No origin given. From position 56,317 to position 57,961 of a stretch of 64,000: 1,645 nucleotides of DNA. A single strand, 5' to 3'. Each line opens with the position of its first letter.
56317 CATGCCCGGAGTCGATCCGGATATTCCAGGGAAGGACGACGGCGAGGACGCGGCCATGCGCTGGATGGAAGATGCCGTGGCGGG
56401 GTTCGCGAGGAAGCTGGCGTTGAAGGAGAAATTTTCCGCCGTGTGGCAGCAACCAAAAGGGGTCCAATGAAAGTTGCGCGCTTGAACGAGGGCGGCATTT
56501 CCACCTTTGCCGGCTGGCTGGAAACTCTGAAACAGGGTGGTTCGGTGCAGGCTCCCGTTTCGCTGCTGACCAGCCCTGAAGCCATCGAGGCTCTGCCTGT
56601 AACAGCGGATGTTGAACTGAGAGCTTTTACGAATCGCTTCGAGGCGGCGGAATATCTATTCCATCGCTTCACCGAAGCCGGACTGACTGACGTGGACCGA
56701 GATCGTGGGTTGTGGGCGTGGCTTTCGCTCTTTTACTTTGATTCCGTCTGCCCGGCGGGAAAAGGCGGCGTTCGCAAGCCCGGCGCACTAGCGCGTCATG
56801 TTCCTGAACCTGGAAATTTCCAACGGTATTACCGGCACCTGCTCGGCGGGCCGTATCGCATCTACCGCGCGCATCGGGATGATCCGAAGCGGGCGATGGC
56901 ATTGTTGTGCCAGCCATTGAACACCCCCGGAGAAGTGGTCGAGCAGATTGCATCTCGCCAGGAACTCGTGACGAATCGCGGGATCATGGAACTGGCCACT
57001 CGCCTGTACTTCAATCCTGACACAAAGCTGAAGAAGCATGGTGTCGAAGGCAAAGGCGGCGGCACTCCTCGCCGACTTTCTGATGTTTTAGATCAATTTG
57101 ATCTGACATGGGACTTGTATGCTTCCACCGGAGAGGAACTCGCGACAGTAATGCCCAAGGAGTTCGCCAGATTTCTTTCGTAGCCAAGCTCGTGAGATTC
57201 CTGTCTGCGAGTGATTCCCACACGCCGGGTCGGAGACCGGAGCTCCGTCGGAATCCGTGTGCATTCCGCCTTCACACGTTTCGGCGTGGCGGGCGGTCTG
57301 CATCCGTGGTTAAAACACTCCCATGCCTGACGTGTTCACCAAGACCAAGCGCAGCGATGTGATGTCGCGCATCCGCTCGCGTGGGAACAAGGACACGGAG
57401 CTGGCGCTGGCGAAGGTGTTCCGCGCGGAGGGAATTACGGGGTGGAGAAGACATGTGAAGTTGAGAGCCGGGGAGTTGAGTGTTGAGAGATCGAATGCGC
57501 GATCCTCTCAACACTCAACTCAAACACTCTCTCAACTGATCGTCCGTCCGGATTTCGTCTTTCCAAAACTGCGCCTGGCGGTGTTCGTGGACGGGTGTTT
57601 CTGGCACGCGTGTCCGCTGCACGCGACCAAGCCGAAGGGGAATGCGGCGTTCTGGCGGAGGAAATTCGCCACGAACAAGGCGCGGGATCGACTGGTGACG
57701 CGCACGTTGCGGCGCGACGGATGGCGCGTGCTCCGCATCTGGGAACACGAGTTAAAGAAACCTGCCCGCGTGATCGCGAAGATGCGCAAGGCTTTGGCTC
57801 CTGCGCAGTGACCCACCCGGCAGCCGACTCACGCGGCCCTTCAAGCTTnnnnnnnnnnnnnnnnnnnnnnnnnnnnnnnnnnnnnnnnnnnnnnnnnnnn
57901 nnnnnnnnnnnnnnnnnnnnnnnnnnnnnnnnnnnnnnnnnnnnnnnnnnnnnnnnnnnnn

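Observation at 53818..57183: GHKL ATPase with complete Bergerat motifs plus two orphan partner proteins and no visible effector domain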

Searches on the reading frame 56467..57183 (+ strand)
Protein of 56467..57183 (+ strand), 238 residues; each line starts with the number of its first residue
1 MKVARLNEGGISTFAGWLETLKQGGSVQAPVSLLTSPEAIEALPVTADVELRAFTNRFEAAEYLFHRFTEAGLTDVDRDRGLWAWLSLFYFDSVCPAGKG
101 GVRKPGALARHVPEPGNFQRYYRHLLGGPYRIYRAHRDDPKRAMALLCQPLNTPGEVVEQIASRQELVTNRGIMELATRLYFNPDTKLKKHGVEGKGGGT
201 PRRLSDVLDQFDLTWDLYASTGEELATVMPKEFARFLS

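Call 3: search_protein_families(library=pfam, proteins=[window:56467-57183:+], max_evalue=0.1)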
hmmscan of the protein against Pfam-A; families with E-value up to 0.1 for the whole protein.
window:56467-57183:+ (238 aa): 0 families

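Call 4: search_protein_families(library=padloc, proteins=[window:56467-57183:+], max_evalue=0.1)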
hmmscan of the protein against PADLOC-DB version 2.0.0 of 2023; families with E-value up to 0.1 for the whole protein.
window:56467-57183:+ (238 aa): 0 families

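Call 5: search_protein_families(library=ncbifam, proteins=[window:56467-57183:+], max_evalue=0.1)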
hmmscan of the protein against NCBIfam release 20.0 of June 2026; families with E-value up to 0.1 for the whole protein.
window:56467-57183:+ (238 aa): 0 families

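Call 9: find_homologous_proteins(query=window:56467-57183:+)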
Query window:56467-57183:+ (238 aa): 810 proteins with E <= 0.001 among 1315 candidates; the best 120 are listed.
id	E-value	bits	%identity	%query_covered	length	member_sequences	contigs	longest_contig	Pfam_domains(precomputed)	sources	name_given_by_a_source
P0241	1.6e-158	544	100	100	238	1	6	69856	-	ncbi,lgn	-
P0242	1.4e-133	462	85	100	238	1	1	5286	-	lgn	-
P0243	8.5e-133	460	83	100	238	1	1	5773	-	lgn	-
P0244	1.2e-126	440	80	100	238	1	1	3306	-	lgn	-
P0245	5.4e-123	428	78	100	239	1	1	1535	-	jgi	jgi:hypothetical protein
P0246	8.9e-123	427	78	100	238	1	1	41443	-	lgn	-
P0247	6.6e-122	424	78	100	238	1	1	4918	-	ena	-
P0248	7.9e-120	417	78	100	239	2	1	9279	-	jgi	jgi:hypothetical protein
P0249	4.0e-118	412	76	100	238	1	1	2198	-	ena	-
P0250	2.5e-117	409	76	100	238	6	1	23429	-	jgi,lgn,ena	-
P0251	3.6e-117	409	75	100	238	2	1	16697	-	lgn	-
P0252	4.0e-117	408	74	100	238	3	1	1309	-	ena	-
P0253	5.4e-117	408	73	100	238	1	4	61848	-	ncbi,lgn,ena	-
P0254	1.4e-116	407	76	100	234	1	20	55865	-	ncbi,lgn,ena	-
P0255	1.9e-116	406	74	100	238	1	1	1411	-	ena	-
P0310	1.9e-84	302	57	98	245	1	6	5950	PF19866.5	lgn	-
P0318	1.3e-82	296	57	98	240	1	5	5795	PF19866.5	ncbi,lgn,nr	ncbi:MAG: hypothetical protein N2255_00975 [Kiritimatiellae bacterium]|nr:hypothetical protein [Kiri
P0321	3.1e-82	294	54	99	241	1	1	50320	PF19866.5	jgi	-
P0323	5.9e-82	293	55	100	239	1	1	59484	PF19866.5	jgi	-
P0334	2.2e-79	285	61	87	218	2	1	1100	PF19866.5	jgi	jgi:hypothetical protein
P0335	2.2e-79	285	56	98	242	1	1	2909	PF19866.5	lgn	-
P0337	1.0e-78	283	56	99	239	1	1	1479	PF19866.5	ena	-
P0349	1.2e-77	279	55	99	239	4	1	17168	PF19866.5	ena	-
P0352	1.4e-77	279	56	99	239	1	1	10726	PF19866.5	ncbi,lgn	-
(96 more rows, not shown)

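Call 10: search_protein_families(library=pfam, proteins=[P0310, P0321, P0352], max_evalue=1)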
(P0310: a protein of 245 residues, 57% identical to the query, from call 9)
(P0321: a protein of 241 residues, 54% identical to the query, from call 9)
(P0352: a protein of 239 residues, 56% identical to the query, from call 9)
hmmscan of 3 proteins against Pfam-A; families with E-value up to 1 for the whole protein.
P0310 (245 aa): 2 families
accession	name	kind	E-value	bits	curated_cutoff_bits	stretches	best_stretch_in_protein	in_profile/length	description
PF03705.20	CheR_N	-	0.07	13.3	27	1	5-25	32-52/53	CheR methyltransferase, all-alpha domain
PF10798.13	YmgB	-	0.3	11.4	22.3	1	156-175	7-26/59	Biofilm development protein YmgB/AriR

P0321 (241 aa): 0 families

P0352 (239 aa): 2 families
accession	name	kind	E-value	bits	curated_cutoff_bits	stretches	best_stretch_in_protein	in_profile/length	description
PF03705.20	CheR_N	-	0.042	14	27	1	4-23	32-51/53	CheR methyltransferase, all-alpha domain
PF18882.5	DUF5647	-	0.21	11.8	27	1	207-232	6-31/79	Family of unknown function (DUF5647)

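Call 20: search_solved_structures(query=A3, max_evalue=10, show_alignments=2)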
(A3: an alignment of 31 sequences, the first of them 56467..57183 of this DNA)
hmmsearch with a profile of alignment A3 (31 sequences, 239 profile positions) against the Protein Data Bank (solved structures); distinct sequences matched with E-value up to 10: 7.
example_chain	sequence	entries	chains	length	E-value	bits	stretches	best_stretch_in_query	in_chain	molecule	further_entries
2pc6_A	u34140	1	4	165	9.2e-05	25.4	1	151-221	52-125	Probable acetolactate synthase isozyme III (Small subunit)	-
6zvo_A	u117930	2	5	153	0.37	13.6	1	6-89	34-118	Mixed lineage kinase domain-like protein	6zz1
6zle_A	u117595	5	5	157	0.38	13.6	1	6-90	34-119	Mixed lineage kinase domain-like protein | Mixed lineage kinase domain-like protein,Mixed lineage kinase domain-like protein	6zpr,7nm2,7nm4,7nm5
6d74_A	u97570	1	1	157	0.39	13.5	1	6-90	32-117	Mixed lineage kinase domain-like protein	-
6ux8_A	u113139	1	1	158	0.4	13.5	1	6-90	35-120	Mixed lineage kinase domain-like protein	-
2msv_A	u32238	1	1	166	0.46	13.3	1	14-90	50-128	Mixed lineage kinase domain-like protein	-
3hp0_A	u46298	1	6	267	0.48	13.3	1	2-42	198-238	Putative polyketide biosynthesis enoyl-CoA hydratase homolog pksH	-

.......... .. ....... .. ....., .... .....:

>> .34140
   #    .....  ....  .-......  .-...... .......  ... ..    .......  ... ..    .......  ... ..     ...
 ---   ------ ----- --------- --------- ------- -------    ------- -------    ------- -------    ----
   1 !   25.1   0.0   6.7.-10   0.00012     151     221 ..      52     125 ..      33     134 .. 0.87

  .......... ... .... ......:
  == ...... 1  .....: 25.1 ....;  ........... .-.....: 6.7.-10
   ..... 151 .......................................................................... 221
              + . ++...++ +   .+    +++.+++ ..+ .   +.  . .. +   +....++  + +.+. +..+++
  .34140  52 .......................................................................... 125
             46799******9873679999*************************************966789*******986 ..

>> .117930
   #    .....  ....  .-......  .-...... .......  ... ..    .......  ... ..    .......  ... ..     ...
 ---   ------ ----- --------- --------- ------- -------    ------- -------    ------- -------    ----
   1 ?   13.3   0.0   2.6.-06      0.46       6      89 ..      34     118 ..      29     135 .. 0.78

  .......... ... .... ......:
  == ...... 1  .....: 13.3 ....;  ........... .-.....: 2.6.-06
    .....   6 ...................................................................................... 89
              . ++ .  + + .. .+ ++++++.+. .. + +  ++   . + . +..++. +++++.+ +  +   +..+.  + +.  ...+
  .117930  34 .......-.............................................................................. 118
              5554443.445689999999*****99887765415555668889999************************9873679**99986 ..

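Call 43: find_encoding_contigs(protein=P0321, flank=8000, max_places=2)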
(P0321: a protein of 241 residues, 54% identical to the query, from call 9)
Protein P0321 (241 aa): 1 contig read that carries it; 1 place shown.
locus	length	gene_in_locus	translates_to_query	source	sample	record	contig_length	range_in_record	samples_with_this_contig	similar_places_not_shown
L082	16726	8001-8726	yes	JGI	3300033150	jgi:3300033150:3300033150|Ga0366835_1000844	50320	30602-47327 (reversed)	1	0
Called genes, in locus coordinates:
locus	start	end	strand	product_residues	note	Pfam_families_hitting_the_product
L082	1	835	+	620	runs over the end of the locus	PF00350:Dynamin_N, PF01926:MMR_HSR1 (faint), PF00009:GTP_EFTU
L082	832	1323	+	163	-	-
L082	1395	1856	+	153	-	-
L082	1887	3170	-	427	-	-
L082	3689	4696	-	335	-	-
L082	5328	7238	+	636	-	-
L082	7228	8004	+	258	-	-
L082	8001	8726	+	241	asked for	PF19866:DUF6339 (weak)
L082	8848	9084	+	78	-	-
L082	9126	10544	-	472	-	PF00145:DNA_methylase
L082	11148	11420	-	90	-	-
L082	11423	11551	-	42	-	-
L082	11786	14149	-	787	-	PF00535:Glycos_transf_2, PF13641:Glyco_tranf_2_3 (faint), PF04765:TOD1_MUCI70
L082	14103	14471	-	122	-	-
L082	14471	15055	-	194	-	-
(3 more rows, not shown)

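Call 44: find_encoding_contigs(protein=P0352, flank=8000, max_places=2)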
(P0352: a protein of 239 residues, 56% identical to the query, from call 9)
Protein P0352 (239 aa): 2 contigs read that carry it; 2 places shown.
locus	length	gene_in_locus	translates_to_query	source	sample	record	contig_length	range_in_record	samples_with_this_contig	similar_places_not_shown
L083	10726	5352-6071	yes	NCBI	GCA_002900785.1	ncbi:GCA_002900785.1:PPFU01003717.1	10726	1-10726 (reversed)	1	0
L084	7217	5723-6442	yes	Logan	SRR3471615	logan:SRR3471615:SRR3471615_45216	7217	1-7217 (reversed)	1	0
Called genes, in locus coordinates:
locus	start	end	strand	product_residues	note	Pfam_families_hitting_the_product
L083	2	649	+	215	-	?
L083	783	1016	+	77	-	PF13560:HTH_31, PF01381:HTH_3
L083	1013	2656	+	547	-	PF00145:DNA_methylase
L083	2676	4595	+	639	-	-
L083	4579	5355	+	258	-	-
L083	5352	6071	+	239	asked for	PF19866:DUF6339 (weak)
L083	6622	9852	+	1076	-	PF14814:UB2H (faint), PF17757:UvrB_inter, PF02559:CarD_TRCF_RID, PF00270:DEAD, PF04851:ResIII, PF00271:Helicase_C, PF03461:TRCF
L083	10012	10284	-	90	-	PF13366:PDDEXK_3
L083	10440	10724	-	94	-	?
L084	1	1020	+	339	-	?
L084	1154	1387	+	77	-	PF13560:HTH_31, PF01381:HTH_3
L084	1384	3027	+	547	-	PF00145:DNA_methylase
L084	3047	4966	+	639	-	-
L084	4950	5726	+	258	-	-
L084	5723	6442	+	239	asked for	PF19866:DUF6339 (weak)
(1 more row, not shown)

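Call 58: predict_structure(alignment_id=A6)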
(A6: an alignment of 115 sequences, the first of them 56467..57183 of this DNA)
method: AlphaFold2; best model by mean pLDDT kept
length: 238 residues; sequences in the alignment: 115
mean_pLDDT: 92.0   pTM: 0.90
mean pLDDT of the five models: 92.0, 91.9, 91.9, 91.8, 91.2
residues with pLDDT >= 90: 172; 70-90: 66; 50-70: 0; < 50: 0
segments of 3 or more residues with pLDDT < 50: none
pLDDT, mean of each block of 10 residues (from residue 1): 98 97 86 97 96 95 98 93 98 92 91 83 91 96 95 86 85 96 94 86 89 81 93 93
secondary structure, 60 per line:
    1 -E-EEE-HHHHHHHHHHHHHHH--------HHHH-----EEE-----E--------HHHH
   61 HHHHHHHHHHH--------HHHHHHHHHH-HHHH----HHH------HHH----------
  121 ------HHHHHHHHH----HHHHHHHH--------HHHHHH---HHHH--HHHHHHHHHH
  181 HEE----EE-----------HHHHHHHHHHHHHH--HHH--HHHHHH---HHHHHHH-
elements in order: E4-6 H8-22 H31-34 E40-42 H57-71 H80-89 H91-94 H127-135 H140-147 H156-161 H165-168 H171-181 H201-214 H222-227 H231-237
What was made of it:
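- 56467..57183 (+): Protein Y, 238 aa: all-alpha, DUF6339-like, with no structural relative; candidate effector. AF2 pLDDT 92.0, pTM 0.90 (call 58).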

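Call 60: fold_search(model_id=the predicted structure, library=pdb)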
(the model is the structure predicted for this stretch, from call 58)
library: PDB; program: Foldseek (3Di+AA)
matches with E <= 10: 7; with E <= 0.001: 0
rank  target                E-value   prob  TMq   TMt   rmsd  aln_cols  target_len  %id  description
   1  3odn                  6.0e+00  0.01  0.11  0.08  24.9       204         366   15  The crystal structure of Drosophila Dally-Like Protein core domain (released 2011-07-27)
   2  6hem                  8.7e+00  0.01  0.14  0.11  18.8       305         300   10  Structure of the C-terminal domain of USP25 (748-1048) (released 2019-03-27)
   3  1u2j_A                9.2e+00  0.01  0.12  0.11  16.4       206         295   14  Crystal structure of the C-terminal domain from the catalase-peroxidase KatG of Escherichia coli (P21 21 21) (released 2004-10-05)
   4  6mrc_A                9.2e+00  0.01  0.11  0.07  19.0       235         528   14  ADP-bound human mitochondrial Hsp60-Hsp10 football complex (released 2020-04-15)
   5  8xxr_R                9.2e+00  0.00  0.11  0.10  20.9       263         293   13  Structure of CXCR2 bound to CXCL6 (CXCR2-CXCL6-Go Full map) (released 2025-01-15)
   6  8agr_A                9.6e+00  0.01  0.14  0.12  18.5       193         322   12  Crystal structure of DltE from L. plantarum, apo form (released 2023-04-26)
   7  8eqz_A                9.6e+00  0.00  0.11  0.09  20.2       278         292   13  Crystal structure of pregnane X receptor ligand binding domain complexed with T0901317 analog T0-C6 (released 2023-03-15)
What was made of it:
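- On Type IIB topoisomerase (Topo VI): Y has no PDB match (call 60).
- Closest known: Topoisomerase VI subunit B and the GyrB/ParE 43K ATPase modules. Different: No Spo11/Topo VI-A-like (5Y-CAP plus Toprim) partner is present: Y matches nothing in the PDB (call 60).
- Tried and rejected: The region is helical in the pLDDT-92 model, and Foldseek does not recover 2pc6 (calls 20, 58, 60).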

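Call 69: search_protein_families(library=phrogs, proteins=[window:56467-57183:+], max_evalue=0.1)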
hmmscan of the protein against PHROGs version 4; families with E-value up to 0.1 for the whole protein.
window:56467-57183:+ (238 aa): 0 families

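Call 71: fold_search(model_id=the predicted structure, library=viral)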
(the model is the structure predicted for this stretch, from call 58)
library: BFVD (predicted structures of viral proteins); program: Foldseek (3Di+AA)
matches with E <= 10: 12; with E <= 0.001: 0
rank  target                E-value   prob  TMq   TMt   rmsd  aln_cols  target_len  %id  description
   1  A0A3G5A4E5            2.3e+00  0.02  0.14  0.08  19.7       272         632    9  Transposase [Homavirus sp.]
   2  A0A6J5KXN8            3.3e+00  0.01  0.15  0.07  18.1       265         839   12  Uncharacterized protein [uncultured Caudovirales phage]
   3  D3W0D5                5.0e+00  0.01  0.12  0.10  15.6       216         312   14  Putative minor head protein [Lactococcus phage 1358]
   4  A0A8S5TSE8            6.2e+00  0.01  0.15  0.14  16.5       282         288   12  Uncharacterized protein [Siphoviridae sp. ctxdc10]
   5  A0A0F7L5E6            6.2e+00  0.01  0.11  0.08  18.0       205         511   10  Chaperonin GroEL [uncultured marine virus]
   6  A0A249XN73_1          6.9e+00  0.01  0.18  0.07  17.6       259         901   13  Uncharacterized protein [Arthrobacter phage GurgleFerb]
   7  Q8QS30                6.9e+00  0.01  0.14  0.06  14.7       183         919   14  mRNA export factor ICP27 homolog [Panine betaherpesvirus 2]
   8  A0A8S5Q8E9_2          6.9e+00  0.01  0.10  0.04  25.8       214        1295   15  Minor tail protein [Siphoviridae sp. ctdVv30]
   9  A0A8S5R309            8.5e+00  0.01  0.14  0.10  19.4       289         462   11  Minor tail protein [Myoviridae sp. ctxi06]
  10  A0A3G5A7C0            8.5e+00  0.01  0.12  0.06  20.5       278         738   10  Uncharacterized protein [Hyperionvirus sp.]
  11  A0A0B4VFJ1            8.9e+00  0.01  0.14  0.08  18.9       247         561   10  Uncharacterized protein [Tipula oleracea nudivirus]
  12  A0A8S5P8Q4            9.9e+00  0.01  0.11  0.10  24.4       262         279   10  Minor capsid component [Myoviridae sp. ctEwD1]
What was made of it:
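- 56467..57183 (+): No Foldseek match in the PDB (best E 6, call 60) or BFVD (call 71).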

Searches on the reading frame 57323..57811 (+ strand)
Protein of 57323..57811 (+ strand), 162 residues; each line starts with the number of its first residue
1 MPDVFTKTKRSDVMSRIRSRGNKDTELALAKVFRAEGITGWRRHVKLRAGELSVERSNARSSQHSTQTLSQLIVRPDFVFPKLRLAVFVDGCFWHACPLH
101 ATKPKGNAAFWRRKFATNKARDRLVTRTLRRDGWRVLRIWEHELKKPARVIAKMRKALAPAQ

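Call 3: search_protein_families(library=pfam, proteins=[window:57323-57811:+], max_evalue=0.1)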
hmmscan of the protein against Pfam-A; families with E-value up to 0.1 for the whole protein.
window:57323-57811:+ (162 aa): 3 families
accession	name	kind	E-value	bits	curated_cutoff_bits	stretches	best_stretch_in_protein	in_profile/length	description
PF03852.21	Vsr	-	1.6e-16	60.3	27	2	71-96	44-69/74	DNA mismatch endonuclease Vsr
PF18741.7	MTES_1575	-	9.6e-05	22.8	38.2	1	116-158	53-96/96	REase_MTES_1575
PF04480.18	DUF559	-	0.00071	19.9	20.6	1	117-158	66-108/109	Protein of unknown function (DUF559)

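Call 4: search_protein_families(library=padloc, proteins=[window:57323-57811:+], max_evalue=0.1)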
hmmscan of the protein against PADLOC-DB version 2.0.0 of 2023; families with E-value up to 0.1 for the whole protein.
window:57323-57811:+ (162 aa): 5 families
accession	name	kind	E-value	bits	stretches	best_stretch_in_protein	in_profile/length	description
PDLC03397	Vsr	-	1.3e-13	49.3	1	72-146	46-121/156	Type II nicking endonuclease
PDLC00727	Effector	-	0.0051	13.3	1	15-79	179-239/590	TIR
PDLC02910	HicA-like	-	0.0059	14.5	1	114-144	2-31/61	-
PDLC05009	PDC-S37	-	0.021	10.6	1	117-160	1296-1340/1550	-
PDLC02194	Hhe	-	0.028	9.5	1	117-152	1738-1774/1911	-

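Call 5: search_protein_families(library=ncbifam, proteins=[window:57323-57811:+], max_evalue=0.1)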
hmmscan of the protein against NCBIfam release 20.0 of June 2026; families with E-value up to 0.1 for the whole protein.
window:57323-57811:+ (162 aa): 3 families
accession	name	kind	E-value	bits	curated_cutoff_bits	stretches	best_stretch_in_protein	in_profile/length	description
TIGR00632.1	vsr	subfamily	1.9e-27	95.9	97.85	1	1-143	1-119/119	DNA mismatch endonuclease Vsr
TIGR03556.1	photolyase_8HDF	exception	0.0085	15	884.6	1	95-156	80-142/471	deoxyribodipyrimidine photo-lyase, 8-HDF type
NF058533.1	antiphage_ProA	equivalog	0.032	11.6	1500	1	115-160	1659-1705/1903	anti-phage protein ProA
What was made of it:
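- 57323..57811 (+): Vsr very-short-patch repair endonuclease, 162 aa; a partner of Dcm rather than of A-X-Y. Pfam Vsr at 1.6e-16, TIGR00632 at 1.9e-27 (calls 3, 5).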
